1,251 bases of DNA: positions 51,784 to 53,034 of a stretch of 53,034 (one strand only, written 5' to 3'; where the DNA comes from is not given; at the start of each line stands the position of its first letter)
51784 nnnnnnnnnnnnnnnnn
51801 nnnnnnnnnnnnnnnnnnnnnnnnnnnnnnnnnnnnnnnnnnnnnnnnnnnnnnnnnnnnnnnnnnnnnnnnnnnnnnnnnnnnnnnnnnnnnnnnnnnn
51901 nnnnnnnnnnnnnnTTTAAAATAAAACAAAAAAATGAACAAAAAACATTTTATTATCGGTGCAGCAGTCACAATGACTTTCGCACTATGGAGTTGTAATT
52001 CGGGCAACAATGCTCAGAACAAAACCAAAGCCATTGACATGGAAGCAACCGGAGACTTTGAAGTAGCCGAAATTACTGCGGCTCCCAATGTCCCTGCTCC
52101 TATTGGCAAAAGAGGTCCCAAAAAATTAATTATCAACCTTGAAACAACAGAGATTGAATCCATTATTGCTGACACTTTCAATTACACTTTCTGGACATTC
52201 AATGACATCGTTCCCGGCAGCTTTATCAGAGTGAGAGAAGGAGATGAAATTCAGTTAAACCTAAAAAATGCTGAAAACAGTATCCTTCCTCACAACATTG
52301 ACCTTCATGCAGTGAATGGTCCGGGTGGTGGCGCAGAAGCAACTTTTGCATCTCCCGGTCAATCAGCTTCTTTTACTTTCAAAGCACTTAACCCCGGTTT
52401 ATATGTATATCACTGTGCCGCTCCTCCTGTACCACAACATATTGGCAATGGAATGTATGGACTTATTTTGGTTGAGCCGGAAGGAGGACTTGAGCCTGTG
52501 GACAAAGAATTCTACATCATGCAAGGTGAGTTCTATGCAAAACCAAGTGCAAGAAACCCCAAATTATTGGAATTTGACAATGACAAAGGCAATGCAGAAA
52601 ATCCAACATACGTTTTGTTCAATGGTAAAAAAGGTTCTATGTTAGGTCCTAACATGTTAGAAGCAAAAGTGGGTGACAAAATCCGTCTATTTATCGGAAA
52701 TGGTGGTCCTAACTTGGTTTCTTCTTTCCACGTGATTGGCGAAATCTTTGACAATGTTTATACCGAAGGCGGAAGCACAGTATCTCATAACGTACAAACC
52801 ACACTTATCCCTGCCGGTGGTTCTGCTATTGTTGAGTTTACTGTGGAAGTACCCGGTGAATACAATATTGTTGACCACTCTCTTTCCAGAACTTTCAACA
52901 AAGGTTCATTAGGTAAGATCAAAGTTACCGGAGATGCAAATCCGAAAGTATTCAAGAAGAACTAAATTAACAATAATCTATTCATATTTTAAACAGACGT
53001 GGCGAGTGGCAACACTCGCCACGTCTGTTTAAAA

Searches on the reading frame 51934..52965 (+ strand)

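Call 32: search_protein_families(library=pfam, proteins=[window:51934-52965:+], max_evalue=0.00001)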
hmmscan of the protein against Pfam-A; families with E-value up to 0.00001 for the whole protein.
window:51934-52965:+ (343 aa): 4 families
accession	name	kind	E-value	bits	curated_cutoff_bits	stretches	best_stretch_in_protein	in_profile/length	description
PF07731.20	Cu-oxidase_2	-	1.7e-12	47.7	20.4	0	95-183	32-136/137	Multicopper oxidase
PF07732.21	Cu-oxidase_3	-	5.1e-12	46.3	21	1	81-183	12-117/119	Multicopper oxidase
PF13473.12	Cupredoxin_1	-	1.3e-08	35.3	27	0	98-163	37-94/104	Cupredoxin-like domain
PF00127.26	Copper-bind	-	1e-06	29.5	21.2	0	98-181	19-99/99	Copper binding proteins, plastocyanin/azurin family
